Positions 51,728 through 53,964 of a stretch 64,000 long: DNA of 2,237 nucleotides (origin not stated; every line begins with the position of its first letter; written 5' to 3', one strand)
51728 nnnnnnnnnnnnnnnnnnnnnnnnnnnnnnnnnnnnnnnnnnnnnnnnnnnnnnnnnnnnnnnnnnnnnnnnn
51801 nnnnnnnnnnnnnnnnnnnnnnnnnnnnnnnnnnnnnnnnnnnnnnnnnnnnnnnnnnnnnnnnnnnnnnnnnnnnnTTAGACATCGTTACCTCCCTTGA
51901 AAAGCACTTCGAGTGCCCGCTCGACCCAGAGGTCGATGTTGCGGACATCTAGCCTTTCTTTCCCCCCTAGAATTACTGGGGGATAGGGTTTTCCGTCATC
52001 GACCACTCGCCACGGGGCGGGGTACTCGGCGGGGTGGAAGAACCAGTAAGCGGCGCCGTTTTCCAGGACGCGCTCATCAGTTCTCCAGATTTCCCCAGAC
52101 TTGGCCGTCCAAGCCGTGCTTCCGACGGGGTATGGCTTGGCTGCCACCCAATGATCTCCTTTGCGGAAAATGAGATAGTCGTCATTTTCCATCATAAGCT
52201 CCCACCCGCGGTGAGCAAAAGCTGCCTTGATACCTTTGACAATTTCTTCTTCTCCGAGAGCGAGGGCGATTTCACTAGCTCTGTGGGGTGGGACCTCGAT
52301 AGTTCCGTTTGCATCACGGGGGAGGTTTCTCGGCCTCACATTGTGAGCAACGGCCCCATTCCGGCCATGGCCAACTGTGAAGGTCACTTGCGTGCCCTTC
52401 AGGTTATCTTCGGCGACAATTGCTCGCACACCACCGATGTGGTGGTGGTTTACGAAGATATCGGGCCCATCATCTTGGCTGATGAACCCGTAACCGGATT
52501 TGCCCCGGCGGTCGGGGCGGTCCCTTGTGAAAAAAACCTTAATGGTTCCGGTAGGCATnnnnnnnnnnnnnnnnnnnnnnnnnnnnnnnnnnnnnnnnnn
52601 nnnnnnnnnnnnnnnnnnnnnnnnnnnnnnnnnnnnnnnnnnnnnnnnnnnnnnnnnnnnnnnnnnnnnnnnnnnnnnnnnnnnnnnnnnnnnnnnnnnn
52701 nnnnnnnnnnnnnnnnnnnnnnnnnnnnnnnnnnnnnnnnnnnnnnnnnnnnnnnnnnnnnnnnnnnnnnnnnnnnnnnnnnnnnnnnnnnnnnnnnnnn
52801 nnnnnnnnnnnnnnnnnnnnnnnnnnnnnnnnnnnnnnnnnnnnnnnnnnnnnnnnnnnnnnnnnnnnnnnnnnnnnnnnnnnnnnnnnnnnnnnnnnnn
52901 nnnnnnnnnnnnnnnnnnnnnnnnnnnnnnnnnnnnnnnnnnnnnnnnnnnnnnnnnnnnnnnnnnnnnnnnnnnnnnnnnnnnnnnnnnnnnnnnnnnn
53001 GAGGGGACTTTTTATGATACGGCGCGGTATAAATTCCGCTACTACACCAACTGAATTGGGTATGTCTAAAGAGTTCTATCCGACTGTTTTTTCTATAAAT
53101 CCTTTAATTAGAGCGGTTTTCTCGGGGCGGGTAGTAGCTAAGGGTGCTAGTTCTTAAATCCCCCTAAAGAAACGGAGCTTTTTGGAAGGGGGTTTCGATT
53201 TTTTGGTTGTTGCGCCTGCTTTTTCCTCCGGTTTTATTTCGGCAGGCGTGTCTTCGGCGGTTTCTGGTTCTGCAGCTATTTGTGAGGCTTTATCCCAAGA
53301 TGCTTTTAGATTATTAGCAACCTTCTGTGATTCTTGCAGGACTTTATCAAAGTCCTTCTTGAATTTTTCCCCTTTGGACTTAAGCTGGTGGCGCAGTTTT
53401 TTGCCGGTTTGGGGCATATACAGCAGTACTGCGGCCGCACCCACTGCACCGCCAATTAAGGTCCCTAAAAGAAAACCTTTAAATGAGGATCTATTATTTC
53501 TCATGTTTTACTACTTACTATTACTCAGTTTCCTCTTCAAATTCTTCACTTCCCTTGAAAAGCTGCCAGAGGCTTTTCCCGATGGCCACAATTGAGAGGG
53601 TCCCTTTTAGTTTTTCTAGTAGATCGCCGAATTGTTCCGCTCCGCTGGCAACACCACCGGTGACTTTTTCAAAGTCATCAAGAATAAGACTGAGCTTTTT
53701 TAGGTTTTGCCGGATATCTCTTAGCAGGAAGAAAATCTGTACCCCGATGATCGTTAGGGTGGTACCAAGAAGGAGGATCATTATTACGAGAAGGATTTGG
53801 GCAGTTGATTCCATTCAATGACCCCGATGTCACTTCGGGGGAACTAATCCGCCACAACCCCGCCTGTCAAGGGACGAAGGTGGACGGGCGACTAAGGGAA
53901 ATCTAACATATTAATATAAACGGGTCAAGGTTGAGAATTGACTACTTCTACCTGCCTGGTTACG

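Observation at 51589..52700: GC-rich two-gene cassette: cold-shock-domain fusion protein plus small membrane protein, compositionally foreign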

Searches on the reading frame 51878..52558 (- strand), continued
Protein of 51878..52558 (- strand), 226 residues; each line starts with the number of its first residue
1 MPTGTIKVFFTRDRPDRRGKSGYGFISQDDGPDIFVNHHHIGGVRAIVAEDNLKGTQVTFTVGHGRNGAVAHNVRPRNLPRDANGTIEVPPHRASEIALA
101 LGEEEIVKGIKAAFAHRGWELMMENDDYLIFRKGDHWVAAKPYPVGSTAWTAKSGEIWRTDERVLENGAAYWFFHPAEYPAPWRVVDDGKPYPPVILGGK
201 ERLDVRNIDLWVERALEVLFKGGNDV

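Call 93: list_cluster_members(proteins=[window:51881-52558:-, P0062, P0009, P0002])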
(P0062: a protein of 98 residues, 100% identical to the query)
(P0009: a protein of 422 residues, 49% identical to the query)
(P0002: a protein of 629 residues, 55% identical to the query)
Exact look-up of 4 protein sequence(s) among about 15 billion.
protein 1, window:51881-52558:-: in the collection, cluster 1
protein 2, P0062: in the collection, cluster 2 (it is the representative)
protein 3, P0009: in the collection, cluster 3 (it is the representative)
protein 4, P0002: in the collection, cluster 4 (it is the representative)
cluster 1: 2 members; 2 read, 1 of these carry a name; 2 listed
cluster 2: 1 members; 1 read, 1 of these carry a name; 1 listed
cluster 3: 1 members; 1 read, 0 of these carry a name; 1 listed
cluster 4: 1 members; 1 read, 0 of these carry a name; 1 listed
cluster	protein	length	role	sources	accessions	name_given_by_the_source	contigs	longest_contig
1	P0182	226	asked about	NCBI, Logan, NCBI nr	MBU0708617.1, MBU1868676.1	cold shock domain-containing protein [Patescibacteria group bacterium]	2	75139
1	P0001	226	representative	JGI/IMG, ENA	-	-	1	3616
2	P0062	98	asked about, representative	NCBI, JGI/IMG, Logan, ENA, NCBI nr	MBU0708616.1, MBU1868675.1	hypothetical protein KJ596_02570 [Patescibacteria group bacterium] | hypothetical protein [Patescibacteria group bacterium]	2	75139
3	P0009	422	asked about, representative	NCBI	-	-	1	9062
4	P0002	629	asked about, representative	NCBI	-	-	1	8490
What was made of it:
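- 51878..52558 (-): CSD-X gene, 226 aa. The N-terminal cold-shock domain covers about aa 1-80, with insertions in the beta1-beta2 loop and after RNP2. An orphan C-terminal domain covers about aa 90-226. NCBI names it MBU0708617.1 'cold shock domain-containing protein [Patescibacteria group bacterium]' (call 93).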

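Call 94: find_encoding_contigs(protein=P0010, flank=8000, max_places=3)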
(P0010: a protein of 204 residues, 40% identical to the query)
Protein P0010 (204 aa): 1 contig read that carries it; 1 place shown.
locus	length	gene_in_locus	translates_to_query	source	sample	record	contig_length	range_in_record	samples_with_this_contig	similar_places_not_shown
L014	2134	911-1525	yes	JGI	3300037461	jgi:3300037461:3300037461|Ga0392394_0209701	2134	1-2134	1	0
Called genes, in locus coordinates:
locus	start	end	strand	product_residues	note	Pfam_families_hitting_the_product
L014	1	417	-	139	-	?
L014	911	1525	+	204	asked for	PF00313:CSD (weak)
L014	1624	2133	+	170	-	?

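Call 100: search_protein_families(library=pfam, proteins=[L011:2727-2960:+, L014:1624-2133:+], max_evalue=1)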
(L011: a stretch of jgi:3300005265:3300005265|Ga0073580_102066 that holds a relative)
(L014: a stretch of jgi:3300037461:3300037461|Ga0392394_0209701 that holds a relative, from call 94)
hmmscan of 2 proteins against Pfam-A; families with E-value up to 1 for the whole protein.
L011:2727-2960:+ (78 aa): 1 family
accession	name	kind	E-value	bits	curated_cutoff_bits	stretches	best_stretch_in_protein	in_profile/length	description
PF21724.2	DUF6861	-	0.04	13.8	28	1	23-61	42-80/194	Family of unknown function (DUF6861)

L014:1624-2133:+ (170 aa): 4 families
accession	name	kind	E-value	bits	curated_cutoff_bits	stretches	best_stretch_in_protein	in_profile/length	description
PF00313.28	CSD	-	1.9e-17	63.3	27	1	5-73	2-64/66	'Cold-shock' DNA-binding domain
PF22707.2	S1CSD-TOTE-2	-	0.006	17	27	1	3-57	2-39/60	S1/CSD-like domain 2 of the TOTE conflict systems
PF08206.17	OB_RNB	-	0.14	12.3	24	1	14-44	7-29/58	Ribonuclease B OB domain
PF07523.18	Big_3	-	0.17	12.6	21.2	1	50-84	33-67/68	Bacterial Ig-like domain (group 3)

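Call 111: find_encoding_contigs(protein=window:51878-52558:-, flank=10000, max_places=10)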
Protein window:51878-52558:- (226 aa): 3 contigs read that carry it; 2 places shown.
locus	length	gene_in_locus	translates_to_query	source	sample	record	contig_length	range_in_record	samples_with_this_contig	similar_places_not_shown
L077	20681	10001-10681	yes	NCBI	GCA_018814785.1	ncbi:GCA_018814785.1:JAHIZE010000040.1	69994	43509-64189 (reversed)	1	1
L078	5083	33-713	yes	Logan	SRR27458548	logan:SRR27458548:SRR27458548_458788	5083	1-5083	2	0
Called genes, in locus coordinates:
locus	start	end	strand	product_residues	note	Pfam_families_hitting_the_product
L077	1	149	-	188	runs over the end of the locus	-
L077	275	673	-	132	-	PF00380:Ribosomal_S9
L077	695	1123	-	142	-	PF00572:Ribosomal_L13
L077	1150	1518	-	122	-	PF01196:Ribosomal_L17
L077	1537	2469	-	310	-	PF01193:RNA_pol_L, PF01000:RNA_pol_A_bac, PF03118:RNA_pol_A_CTD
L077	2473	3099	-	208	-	PF00163:Ribosomal_S4, PF01479:S4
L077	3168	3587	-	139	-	PF00411:Ribosomal_S11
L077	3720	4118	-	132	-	PF00416:Ribosomal_S13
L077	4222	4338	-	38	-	PF00444:Ribosomal_L36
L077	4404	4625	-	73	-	PF01176:eIF-1a, PF16745:RsgA_N (weak)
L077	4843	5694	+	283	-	PF00768:Peptidase_S11, PF13354:Beta-lactamase2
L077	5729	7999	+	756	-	PF13491:FtsK_4TM (weak), PF17854:FtsK_alpha, PF01580:FtsK_SpoIIIE, PF20703:nSTAND1 (faint), PF09397:FtsK_gamma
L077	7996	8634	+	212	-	PF13413:HTH_25, PF09136:Glucodextran_B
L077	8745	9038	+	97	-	-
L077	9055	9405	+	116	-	PF12732:YtxH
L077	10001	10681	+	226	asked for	PF00313:CSD (weak)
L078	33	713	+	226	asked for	PF00313:CSD (weak)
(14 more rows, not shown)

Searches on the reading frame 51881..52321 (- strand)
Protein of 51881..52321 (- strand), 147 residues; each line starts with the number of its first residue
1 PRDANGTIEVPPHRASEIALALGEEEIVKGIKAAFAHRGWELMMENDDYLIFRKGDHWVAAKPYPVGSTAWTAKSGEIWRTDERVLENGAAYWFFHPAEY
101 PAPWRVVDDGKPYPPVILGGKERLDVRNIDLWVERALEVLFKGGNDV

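Call 50: search_solved_structures(query=window:51881-52321:-, max_evalue=10, show_alignments=3)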
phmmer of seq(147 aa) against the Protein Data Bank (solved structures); distinct sequences matched with E-value up to 10: 1.
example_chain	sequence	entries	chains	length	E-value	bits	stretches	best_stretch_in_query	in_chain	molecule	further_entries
2g40_A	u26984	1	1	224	0.74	12.5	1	59-102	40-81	conserved hypothetical protein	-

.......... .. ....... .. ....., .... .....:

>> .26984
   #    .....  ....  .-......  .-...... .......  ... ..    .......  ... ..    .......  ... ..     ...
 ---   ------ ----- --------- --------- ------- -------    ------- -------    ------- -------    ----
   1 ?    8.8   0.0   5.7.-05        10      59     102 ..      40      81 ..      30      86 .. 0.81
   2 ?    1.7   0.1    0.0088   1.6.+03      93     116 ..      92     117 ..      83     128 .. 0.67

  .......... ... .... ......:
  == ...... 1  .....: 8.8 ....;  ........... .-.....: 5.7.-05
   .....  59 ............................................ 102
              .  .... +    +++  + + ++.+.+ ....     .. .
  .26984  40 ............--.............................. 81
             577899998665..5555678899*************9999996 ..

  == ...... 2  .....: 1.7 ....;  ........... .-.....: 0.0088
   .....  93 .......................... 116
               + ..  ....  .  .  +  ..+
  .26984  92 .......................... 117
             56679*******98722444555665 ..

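Call 83: predict_structure(protein=window:51881-52294:-)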
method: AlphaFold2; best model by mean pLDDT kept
length: 138 residues; sequences in the alignment: 1
mean_pLDDT: 60.3   pTM: 0.61
mean pLDDT of the five models: 60.3, 60.2, 51.5, 44.8, 41.0
residues with pLDDT >= 90: 5; 70-90: 49; 50-70: 24; < 50: 60
segments of 3 or more residues with pLDDT < 50: 1-12, 57-80, 92-106, 110-114, 135-138
pLDDT, mean of each block of 10 residues (from residue 1): 34 65 89 82 85 60 38 43 63 46 49 57 77 55
secondary structure, 60 per line:
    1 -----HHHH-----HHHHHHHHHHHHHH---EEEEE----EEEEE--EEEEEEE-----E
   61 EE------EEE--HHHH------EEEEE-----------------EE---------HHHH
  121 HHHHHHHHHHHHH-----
elements in order: H6-9 H15-28 E32-36 E41-45 E48-54 E60-62 E69-71 H74-77 E84-88 H117-133
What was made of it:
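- The C-terminal model is of low confidence (pLDDT 60, call 83).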

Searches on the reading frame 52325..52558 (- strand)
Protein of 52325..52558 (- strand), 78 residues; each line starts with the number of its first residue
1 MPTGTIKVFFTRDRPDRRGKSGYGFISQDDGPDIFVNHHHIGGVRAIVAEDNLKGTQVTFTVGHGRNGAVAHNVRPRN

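Call 29: find_related_loci(query=A2, collection=genome_contigs, flank=6000)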
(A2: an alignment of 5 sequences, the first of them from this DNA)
Query A2 (78 aa) in genome_contigs; peptide patterns used: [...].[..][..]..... (x = any residue, [..] = any of these).
39 stretches matched a pattern; 1 encode a relative of the query (tblastn E <= 1e-3); 1 distinct loci.
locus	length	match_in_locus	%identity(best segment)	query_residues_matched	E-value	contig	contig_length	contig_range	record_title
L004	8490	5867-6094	55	1-75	7e-24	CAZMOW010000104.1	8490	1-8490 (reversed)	MAG TPA_asm: uncultured Anaerolineales bacterium isolate SRP141376_co2_331 genome assembly, contig: NODE_15165_length_84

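Call 30: find_related_loci(query=A2, collection=viral_contigs, flank=8000)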
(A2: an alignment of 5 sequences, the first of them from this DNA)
Query A2 (78 aa) in viral_contigs; peptide patterns used: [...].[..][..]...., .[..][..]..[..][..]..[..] (x = any residue, [..] = any of these).
64 stretches matched a pattern, but none encodes a relative of the query by tblastn (E <= 1e-3).

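Call 31: find_related_loci(query=A2, collection=metagenome_contigs, flank=8000)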
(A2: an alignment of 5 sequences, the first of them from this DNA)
Query A2 (78 aa) in metagenome_contigs; peptide patterns used: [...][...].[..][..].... (x = any residue, [..] = any of these).
106 stretches matched a pattern; 2 encode a relative of the query (tblastn E <= 1e-3); 2 distinct loci.
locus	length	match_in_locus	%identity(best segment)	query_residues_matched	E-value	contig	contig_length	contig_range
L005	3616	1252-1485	99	1-78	3e-51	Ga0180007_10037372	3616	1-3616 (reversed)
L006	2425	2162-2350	43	4-66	6e-16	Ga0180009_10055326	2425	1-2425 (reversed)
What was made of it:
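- Tried and rejected: Locus scans. genome_contigs gave 1 locus, metagenome_contigs 2 and viral_contigs 0 (calls 29-31).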

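Call 54: find_homologous_proteins(query=A1, max_evalue=0.000001)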
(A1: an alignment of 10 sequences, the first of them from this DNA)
Query A1 (10 sequences) (78 aa, profile of the alignment): 2387 proteins with E <= 0.000001 among 4780 candidates; the best 120 are listed.
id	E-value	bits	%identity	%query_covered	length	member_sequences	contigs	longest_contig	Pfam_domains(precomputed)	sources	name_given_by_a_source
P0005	5.1e-28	114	43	96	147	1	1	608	PF00313.29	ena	-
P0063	1.1e-10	59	38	95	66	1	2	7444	PF00313.29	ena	-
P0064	1.1e-10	59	40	96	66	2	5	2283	PF00313.29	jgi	jgi:cold shock protein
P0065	1.5e-10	59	42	96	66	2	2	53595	PF00313.29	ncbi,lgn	ncbi:MAG: cold-shock protein [Thermodesulfobacteriota bacterium]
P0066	1.8e-10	58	42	97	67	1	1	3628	PF00313.29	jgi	jgi:CspA family cold shock protein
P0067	1.9e-10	58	40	96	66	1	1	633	PF00313.29,PF08206.18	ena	-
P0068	2.0e-10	58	42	95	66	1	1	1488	PF00313.29,PF08206.18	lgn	-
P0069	2.2e-10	58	40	96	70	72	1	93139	PF00313.29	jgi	jgi:CspA family cold shock protein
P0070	2.3e-10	58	38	97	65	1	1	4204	PF00313.29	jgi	jgi:CspA family cold shock protein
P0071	2.3e-10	58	32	73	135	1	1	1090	PF00313.29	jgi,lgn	jgi:CspA family cold shock protein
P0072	2.5e-10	58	43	96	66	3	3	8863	PF00313.29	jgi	jgi:cold shock protein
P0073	2.7e-10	58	43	96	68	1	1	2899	PF00313.29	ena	-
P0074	2.7e-10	58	38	95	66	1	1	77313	PF00313.29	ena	-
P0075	2.7e-10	58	37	97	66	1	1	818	PF00313.29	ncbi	-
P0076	2.8e-10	58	45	97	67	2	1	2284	PF00313.29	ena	-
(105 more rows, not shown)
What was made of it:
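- Tried and rejected: Profile search with the CSD alignment (call 54).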

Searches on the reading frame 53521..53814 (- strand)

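Call 56: search_protein_families(library=pfam, proteins=[window:53521-53814:-], max_evalue=0.001)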
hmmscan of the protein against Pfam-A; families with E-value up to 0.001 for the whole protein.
window:53521-53814:- (97 aa): 0 families

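Call 100: search_protein_families(library=pfam, proteins=[window:53521-53814:-], max_evalue=1)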
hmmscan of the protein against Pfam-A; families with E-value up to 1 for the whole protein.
window:53521-53814:- (97 aa): 1 family
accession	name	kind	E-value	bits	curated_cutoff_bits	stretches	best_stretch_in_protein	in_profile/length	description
PF07431.17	DUF1512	-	0.03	14.5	25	1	7-59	5-56/177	Protein of unknown function (DUF1512) N-terminal domain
